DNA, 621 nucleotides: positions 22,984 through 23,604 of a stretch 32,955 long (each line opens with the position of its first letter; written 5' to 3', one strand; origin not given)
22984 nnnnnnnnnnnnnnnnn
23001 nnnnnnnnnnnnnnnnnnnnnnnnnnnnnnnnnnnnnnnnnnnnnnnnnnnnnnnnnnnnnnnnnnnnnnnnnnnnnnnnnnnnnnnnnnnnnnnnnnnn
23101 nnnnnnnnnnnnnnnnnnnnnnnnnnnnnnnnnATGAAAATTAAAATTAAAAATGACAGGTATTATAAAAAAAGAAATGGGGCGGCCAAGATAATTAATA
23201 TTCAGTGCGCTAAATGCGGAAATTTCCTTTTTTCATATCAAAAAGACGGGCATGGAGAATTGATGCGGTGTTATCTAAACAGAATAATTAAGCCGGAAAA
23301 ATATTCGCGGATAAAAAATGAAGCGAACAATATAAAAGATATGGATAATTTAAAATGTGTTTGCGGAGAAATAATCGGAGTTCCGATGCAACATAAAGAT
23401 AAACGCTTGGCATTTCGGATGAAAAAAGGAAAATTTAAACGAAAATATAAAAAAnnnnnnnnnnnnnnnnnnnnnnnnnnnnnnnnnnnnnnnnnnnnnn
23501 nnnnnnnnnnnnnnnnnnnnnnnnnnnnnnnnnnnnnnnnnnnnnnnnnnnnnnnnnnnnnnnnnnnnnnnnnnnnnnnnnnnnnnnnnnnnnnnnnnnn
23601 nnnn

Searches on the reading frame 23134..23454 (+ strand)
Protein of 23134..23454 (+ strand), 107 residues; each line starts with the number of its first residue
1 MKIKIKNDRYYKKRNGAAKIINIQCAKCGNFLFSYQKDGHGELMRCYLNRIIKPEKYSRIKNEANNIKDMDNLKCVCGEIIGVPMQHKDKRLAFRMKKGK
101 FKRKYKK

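Call 3: search_protein_families(library=pfam, proteins=[window:23134-23454:+], max_evalue=0.1)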
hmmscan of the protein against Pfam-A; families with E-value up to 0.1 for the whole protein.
window:23134-23454:+ (107 aa): 1 family
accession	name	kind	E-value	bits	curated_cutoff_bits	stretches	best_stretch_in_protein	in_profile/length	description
PF17981.7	ADD_ATRX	-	0.034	14.4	25.7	1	12-38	1-27/56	Cysteine Rich ADD domain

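Call 4: search_protein_families(library=padloc, proteins=[window:23134-23454:+], max_evalue=0.1)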
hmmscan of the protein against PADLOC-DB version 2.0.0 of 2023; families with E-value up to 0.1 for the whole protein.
window:23134-23454:+ (107 aa): 0 families

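Call 5: search_protein_families(library=ncbifam, proteins=[window:23134-23454:+], max_evalue=0.1)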
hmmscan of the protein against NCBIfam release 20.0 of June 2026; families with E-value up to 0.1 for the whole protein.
window:23134-23454:+ (107 aa): 2 families
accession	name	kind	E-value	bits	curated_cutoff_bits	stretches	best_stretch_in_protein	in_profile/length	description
NF001669.0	PRK00432.1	equivalog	0.0078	16.2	54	1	2-35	6-40/58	30S ribosomal protein S27ae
NF047912.1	ECs_2282_CxxC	subfamily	0.042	13.8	37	0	21-38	1-22/60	ECs_2282 family putative zinc-binding protein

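Call 24: find_homologous_proteins(query=window:23134-23454:+, max_evalue=0.01)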
Query window:23134-23454:+ (107 aa): 43 proteins with E <= 0.01 among 46 candidates.
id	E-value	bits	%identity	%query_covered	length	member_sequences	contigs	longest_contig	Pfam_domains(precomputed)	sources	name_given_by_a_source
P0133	1.6e-64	233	100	100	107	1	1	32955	-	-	-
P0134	2.0e-30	123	55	93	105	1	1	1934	-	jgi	jgi:hypothetical protein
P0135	3.8e-30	122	55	98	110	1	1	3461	-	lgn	-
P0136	7.2e-30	121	56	98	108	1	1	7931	-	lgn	-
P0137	4.4e-29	119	54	93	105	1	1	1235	-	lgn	-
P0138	3.4e-28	116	51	97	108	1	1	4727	-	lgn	-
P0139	7.0e-28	115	52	93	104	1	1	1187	-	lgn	-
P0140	6.2e-26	109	50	93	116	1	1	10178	-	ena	-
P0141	8.4e-25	105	47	98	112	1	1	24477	-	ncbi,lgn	ncbi:MAG: hypothetical protein ABI367_11390 [Mucilaginibacter sp.]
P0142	1.3e-24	104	46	95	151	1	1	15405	-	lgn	-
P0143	3.0e-24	103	56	79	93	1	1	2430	-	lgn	-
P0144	6.1e-23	99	44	93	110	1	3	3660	-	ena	-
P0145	8.6e-23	99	45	98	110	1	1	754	-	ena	-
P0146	8.9e-23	99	50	98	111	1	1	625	-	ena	-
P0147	6.9e-22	96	45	93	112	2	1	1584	-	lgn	-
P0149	8.0e-22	96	43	93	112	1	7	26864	-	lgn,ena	-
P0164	6.9e-19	86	40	93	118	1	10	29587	-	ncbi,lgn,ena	-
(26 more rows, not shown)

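Call 30: find_encoding_contigs(protein=P0136, flank=5000, max_places=2)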
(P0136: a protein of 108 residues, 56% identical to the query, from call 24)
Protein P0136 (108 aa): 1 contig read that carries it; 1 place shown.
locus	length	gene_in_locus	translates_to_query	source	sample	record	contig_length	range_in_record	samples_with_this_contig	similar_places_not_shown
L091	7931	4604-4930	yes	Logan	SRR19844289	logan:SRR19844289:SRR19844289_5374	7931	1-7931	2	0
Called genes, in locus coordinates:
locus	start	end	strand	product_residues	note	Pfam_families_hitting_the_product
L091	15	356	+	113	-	-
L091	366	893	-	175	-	PF00300:His_Phos_1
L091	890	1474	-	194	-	-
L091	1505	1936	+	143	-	PF04266:ASCH (weak)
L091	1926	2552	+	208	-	-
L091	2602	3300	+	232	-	PF00293:NUDIX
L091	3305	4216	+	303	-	PF01931:NTPase_I-T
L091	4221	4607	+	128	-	PF05014:Nuc_deoxyrib_tr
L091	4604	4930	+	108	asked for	-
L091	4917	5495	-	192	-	PF01725:Ham1p_like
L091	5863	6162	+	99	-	PF11171:DUF2958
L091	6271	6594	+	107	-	-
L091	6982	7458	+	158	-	PF04002:RadC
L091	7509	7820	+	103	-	-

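Call 31: find_encoding_contigs(protein=P0141, flank=5000, max_places=2)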
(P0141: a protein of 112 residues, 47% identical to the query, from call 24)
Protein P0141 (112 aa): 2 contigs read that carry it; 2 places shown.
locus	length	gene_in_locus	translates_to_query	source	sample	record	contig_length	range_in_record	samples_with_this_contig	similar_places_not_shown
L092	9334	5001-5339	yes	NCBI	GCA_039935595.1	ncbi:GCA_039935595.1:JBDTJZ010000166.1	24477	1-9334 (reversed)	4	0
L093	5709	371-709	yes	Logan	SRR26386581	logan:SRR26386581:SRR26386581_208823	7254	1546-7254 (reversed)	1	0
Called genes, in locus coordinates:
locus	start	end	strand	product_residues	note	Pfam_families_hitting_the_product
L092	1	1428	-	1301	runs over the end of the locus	PF00801:PKD (weak), PF18911:PKD_4 (weak)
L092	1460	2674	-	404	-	-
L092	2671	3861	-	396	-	-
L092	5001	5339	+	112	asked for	-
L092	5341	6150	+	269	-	PF00925:GTP_cyclohydro2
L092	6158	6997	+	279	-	PF00215:OMPdecase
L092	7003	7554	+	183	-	PF00625:Guanylate_kin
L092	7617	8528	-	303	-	PF08401:ArdcN, PF18818:MPTase-PolyVal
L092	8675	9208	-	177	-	-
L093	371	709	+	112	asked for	-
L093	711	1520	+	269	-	PF00925:GTP_cyclohydro2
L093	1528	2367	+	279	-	PF00215:OMPdecase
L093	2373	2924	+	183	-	PF00625:Guanylate_kin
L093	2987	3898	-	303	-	PF08401:ArdcN, PF18818:MPTase-PolyVal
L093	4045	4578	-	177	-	-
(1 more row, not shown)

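Call 32: find_encoding_contigs(protein=P0149, flank=5000, max_places=2)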
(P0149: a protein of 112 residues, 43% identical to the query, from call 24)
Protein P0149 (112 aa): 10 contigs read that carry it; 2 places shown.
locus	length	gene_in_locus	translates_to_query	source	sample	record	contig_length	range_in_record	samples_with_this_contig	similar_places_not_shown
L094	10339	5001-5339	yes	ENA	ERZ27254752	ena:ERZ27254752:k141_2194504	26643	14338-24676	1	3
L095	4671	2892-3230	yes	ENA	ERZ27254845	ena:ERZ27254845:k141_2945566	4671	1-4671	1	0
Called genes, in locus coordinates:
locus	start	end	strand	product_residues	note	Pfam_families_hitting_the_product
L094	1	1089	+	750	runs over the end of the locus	PF01326:PPDK_N, PF00391:PEP-utilizers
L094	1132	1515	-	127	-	PF01451:LMWPc (faint)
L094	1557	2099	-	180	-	PF01928:CYTH (weak)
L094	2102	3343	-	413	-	PF00303:Thymidylat_synt (weak), PF13489:Methyltransf_23, PF01209:Ubie_methyltran, PF02353:CMAS (weak), PF13649:Methyltransf_25, PF13847:Methyltransf_31, PF08241:Methyltransf_11, PF08242:Methyltransf_12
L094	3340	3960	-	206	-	-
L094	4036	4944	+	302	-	PF00925:GTP_cyclohydro2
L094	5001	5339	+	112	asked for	-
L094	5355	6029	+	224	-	PF02224:Cytidylate_kin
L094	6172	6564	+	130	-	PF02675:AdoMet_dc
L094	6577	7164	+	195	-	-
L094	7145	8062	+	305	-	PF09924:LPG_synthase_C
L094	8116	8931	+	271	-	-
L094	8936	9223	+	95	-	-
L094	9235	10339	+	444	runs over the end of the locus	PF01590:GAF, PF13185:GAF_2, PF02518:HATPase_c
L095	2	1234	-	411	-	?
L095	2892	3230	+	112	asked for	-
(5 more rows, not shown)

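Call 33: find_encoding_contigs(protein=P0164, flank=5000, max_places=2)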
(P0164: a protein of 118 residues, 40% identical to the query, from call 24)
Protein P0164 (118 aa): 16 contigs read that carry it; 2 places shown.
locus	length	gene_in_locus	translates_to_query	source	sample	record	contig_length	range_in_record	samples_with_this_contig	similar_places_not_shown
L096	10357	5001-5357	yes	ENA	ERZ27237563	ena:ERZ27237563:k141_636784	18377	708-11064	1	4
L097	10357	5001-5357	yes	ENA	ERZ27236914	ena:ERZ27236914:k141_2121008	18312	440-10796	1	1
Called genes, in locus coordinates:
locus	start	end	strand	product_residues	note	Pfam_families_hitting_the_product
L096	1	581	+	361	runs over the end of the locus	PF00899:ThiF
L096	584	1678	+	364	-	PF02812:ELFV_dehydrog_N, PF00208:ELFV_dehydrog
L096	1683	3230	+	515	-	-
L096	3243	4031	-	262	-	PF01978:TrmB, PF09339:HTH_IclR (weak)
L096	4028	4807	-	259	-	PF01978:TrmB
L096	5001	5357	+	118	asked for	-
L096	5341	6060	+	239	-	PF00925:GTP_cyclohydro2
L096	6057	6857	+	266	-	PF02224:Cytidylate_kin, PF13189:Cytidylate_kin2, PF13207:AAA_17 (faint)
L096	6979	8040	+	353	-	PF00881:Nitroreductase (faint)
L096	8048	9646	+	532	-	PF16927:HisKA_7TM, PF02518:HATPase_c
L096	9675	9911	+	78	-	-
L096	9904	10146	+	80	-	PF07927:HicA_toxin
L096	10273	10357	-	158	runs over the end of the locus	-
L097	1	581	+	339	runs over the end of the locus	?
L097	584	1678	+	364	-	PF02812:ELFV_dehydrog_N, PF00208:ELFV_dehydrog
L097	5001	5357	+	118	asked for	-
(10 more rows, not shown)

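Call 52: search_protein_families(library=phrogs, proteins=[window:23134-23454:+], max_evalue=0.1)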
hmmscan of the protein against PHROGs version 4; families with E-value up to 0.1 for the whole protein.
window:23134-23454:+ (107 aa): 1 family
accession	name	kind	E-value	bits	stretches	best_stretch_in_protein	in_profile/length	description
phrog_16186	-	unknown function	0.094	13.7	0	20-40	4-24/50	-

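Call 78: search_solved_structures(query=A3, max_evalue=1)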
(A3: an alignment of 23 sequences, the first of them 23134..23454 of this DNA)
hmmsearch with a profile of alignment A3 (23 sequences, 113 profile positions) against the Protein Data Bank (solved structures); distinct sequences matched with E-value up to 1: 7.
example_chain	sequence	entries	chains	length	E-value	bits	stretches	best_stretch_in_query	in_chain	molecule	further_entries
8br8_Se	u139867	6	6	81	0.38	14.3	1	15-38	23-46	Ribosomal protein S27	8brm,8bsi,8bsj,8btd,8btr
5hj0_A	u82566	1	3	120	0.48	14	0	9-34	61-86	Kinetochore protein mis18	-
5t2a_AW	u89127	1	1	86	0.76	13.3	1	5-38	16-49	eS27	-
6az1_c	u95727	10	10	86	0.8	13.2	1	5-38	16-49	ribosomal protein S27e | Putative 40S ribosomal protein S27-1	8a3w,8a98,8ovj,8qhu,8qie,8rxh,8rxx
7pwf_b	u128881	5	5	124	0.91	13.1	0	15-38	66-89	Ribosomal protein S27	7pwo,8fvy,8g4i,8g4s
5j6p_B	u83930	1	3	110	0.93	13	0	9-34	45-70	Kinetochore protein mis18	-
8qbn_Y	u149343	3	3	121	0.94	13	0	26-90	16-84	Protein yippee-like 5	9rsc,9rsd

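Call 84: predict_structure(alignment_id=A3)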
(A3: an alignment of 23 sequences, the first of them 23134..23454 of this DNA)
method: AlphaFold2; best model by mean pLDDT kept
length: 107 residues; sequences in the alignment: 23
mean_pLDDT: 91.0   pTM: 0.81
mean pLDDT of the five models: 91.0, 89.6, 89.5, 86.2, 85.8
residues with pLDDT >= 90: 73; 70-90: 32; 50-70: 2; < 50: 0
segments of 3 or more residues with pLDDT < 50: none
pLDDT, mean of each block of 10 residues (from residue 1): 78 84 97 93 93 88 91 97 96 96 90
secondary structure, 60 per line:
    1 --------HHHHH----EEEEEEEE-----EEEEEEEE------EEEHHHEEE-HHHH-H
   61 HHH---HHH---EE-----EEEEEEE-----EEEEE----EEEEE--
elements in order: H9-13 E18-25 E31-38 E45-47 E51-53 H55-58 H60-63 E80-86 E92-96 E101-105

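Call 87: fold_search(model_id=the predicted structure, library=pdb)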
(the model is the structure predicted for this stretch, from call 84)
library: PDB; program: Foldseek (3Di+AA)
matches with E <= 10: 410; with E <= 0.001: 0
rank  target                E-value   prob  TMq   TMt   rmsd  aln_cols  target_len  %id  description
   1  9f2l_A                3.3e-02  0.72  0.36  0.07  12.0       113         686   18  Cryo-EM structure of the I923V MDA5-dsRNA filament with ADP-AlF4 bound and 73-degree helical twist (released 2025-02-26)
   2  5j6p_B                7.8e-02  0.85  0.45  0.46   6.0       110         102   17  Crystal Structure of Mis18(17-118) from Schizosaccharomyces pombe (released 2017-11-01)
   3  7sfz_B                2.1e-01  0.72  0.45  0.51   5.4       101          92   14  Crystal structure of Mis18a-yippee domain (released 2022-10-26)
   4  2w7s_A                4.9e-01  0.18  0.28  0.17  10.2        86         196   12  SplA serine protease of Staphylococcus aureus (1.8A) (released 2010-03-31)
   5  7sfz_D                5.2e-01  0.44  0.43  0.50   6.1       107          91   12  Crystal structure of Mis18a-yippee domain (released 2022-10-26)
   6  4lyk_C                7.5e-01  0.07  0.15  0.07   9.7        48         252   17  Crystal structure of the EAL domain of c-di-GMP specific phosphodiesterase YahA in complex with activating cofactor Mg (released 2014-01-29)
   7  9p7r_A1               8.0e-01  0.08  0.24  0.10   9.5       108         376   11  In situ structure of the sheathed FlaB flagellar filament in Vibrio cholerae (released 2025-09-24)
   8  4lyk_D                9.1e-01  0.06  0.15  0.07   9.8        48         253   17  Crystal structure of the EAL domain of c-di-GMP specific phosphodiesterase YahA in complex with activating cofactor Mg (released 2014-01-29)
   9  5wta_C                1.0e+00  0.08  0.26  0.12  10.4       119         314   12  Crystal Structure of Staphylococcus aureus SdrE apo form (released 2017-07-19)
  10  9n8h_A                1.1e+00  0.07  0.23  0.10   8.4        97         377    9  In situ sheathed flagellar filament of Vibrio cholerae resolved with helical reconstruction. (released 2025-09-24)
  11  4dtd                  1.1e+00  0.03  0.16  0.07  13.2       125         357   14  Structure and functional characterization of a Vibrio cholerae toxin from the MARTX/VgrG family. (released 2012-08-29)
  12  4f3l_B                1.2e+00  0.03  0.17  0.09  13.7       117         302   11  Crystal Structure of the Heterodimeric CLOCK:BMAL1 Transcriptional Activator Complex (released 2012-06-06)
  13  4e1f                  1.2e+00  0.02  0.17  0.08  13.2       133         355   13  Structure of a VgrG Vibrio cholerae toxin ACD domain Glu16Gln mutant in complex with ADP and Mn++ (released 2012-10-10)
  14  9ect_B                1.2e+00  0.09  0.30  0.17  11.3       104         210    9  Crystal Structure of the Gemella haemolysans Immunoglobulin A1 Protease Trypsin-Like Domain (released 2025-03-12)
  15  1r19_B                1.2e+00  0.08  0.23  0.10  10.0        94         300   10  Crystal Structure Analysis of S.epidermidis adhesin SdrG binding to Fibrinogen (Apo structure) (released 2003-10-28)
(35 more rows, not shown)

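Call 94: search_protein_families(library=pfam, alignment_id=A3, max_evalue=0.1)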
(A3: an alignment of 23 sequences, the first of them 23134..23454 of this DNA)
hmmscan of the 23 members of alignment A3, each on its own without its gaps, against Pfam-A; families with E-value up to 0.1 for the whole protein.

A. member 1, window:23134-23454:+ (107 aa): 1 family
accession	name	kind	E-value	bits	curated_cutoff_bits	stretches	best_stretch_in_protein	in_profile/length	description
PF17981.7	ADD_ATRX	-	0.034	14.4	25.7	1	12-38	1-27/56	Cysteine Rich ADD domain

B. families by the number of members that match (of 23 scanned): 37 families (the first 25 are shown)
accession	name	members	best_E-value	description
PF03226.21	Yippee-Mis18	7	0.0062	Yippee zinc-binding/DNA-binding /Mis18, centromere assembly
PF24046.1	At4g08330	6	0.00039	At4g08330 beta-tent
PF14279.12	HNH_5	5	0.0037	HNH endonuclease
PF10238.14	Eapp_C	4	0.022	E2F-associated phosphoprotein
PF11648.16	RIG-I_C-RD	4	0.028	C-terminal domain of RIG-I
PF10058.14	Zn_ribbon_10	3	0.00068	ER junction formation factor lunapark, zinc ribbon finger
PF06677.18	Auto_anti-p27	3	0.001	Sjogren's syndrome/scleroderma autoantigen 1 (Autoantigen p27)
PF11331.13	Zn_ribbon_12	3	0.0019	EDR4 zinc-ribbon domain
PF25169.1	DUF7830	3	0.0055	Domain of unknown function (DUF7830)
PF23477.1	zf_Tbcl_2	3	0.019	Probable treble clef zinc finger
PF10601.15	zf-LITAF-like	3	0.032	LITAF-like zinc ribbon domain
PF13248.11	Zn_ribbon_3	3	0.034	zinc-ribbon domain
PF01667.23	Ribosomal_S27e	3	0.037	Ribosomal protein S27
PF17981.7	ADD_ATRX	2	0.0006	Cysteine Rich ADD domain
PF09814.14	HECT_2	2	0.0027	HECT-like Ubiquitin-conjugating enzyme (E2)-binding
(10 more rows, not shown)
